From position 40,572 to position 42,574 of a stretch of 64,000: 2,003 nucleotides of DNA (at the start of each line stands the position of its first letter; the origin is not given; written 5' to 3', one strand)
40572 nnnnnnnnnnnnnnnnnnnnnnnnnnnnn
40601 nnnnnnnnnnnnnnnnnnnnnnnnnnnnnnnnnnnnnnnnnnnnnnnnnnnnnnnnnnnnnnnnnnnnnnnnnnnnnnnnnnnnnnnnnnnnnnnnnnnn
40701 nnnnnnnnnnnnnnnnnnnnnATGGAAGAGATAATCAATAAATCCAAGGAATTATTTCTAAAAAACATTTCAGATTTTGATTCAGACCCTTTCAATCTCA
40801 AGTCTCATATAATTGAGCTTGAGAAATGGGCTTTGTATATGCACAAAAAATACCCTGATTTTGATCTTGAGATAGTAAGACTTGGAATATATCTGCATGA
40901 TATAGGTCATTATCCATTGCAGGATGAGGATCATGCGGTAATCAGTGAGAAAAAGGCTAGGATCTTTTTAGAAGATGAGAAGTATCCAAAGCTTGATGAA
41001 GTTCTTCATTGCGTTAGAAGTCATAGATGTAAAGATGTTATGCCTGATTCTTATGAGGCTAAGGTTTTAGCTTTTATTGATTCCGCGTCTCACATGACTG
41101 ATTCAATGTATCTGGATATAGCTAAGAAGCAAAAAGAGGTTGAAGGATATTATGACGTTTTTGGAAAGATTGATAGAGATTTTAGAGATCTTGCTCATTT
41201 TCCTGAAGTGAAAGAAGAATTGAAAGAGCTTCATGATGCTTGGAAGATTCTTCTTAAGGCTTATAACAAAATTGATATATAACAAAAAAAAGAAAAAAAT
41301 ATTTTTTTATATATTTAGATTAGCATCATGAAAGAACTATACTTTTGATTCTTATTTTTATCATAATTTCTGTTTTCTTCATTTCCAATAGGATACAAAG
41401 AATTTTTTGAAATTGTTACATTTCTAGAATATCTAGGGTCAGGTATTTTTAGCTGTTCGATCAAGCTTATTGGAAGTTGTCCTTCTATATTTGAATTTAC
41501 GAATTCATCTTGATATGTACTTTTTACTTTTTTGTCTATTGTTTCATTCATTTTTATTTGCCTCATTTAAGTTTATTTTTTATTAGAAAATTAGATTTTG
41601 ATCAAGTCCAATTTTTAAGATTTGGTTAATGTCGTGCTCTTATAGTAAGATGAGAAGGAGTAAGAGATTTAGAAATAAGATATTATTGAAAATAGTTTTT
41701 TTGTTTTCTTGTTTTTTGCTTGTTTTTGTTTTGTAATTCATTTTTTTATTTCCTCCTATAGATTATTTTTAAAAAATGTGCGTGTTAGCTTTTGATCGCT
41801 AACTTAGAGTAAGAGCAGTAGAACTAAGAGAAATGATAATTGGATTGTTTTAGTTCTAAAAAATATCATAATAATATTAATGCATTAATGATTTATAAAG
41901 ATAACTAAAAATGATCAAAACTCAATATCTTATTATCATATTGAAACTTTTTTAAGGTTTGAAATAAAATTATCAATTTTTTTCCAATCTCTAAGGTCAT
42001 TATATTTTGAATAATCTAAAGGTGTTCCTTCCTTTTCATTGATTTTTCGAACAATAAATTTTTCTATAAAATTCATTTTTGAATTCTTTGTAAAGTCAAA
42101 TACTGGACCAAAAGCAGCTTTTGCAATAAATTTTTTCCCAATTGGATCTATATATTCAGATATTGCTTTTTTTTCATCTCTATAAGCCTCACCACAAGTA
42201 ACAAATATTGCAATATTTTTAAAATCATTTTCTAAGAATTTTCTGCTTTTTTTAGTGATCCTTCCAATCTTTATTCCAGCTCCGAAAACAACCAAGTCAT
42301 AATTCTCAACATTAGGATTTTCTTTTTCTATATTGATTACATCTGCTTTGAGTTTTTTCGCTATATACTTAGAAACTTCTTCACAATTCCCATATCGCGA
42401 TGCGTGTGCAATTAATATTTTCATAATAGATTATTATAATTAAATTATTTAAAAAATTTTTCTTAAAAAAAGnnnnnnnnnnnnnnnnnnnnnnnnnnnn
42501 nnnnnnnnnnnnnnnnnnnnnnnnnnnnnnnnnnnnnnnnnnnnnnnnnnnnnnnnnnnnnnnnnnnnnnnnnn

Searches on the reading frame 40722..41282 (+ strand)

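Call 23: search_protein_families(library=pfam, proteins=[window:40722-41282:+], max_evalue=0.001)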
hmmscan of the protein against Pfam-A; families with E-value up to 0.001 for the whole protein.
window:40722-41282:+ (186 aa): 1 family
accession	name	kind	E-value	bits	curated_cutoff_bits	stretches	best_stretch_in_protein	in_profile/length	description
PF01966.28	HD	-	1.8e-11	44.8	22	1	28-122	3-113/116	HD domain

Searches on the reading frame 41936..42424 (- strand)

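Call 23: search_protein_families(library=pfam, proteins=[window:41936-42424:-], max_evalue=0.001)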
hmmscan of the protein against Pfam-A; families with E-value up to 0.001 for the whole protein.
window:41936-42424:- (162 aa): 2 families
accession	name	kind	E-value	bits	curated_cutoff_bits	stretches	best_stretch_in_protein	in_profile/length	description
PF12724.12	Flavodoxin_5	-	3.8e-16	60.1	27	1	4-135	1-141/145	Flavodoxin domain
PF12641.12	Flavodoxin_3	-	8.1e-08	32.7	27.5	1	5-84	2-83/160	Flavodoxin domain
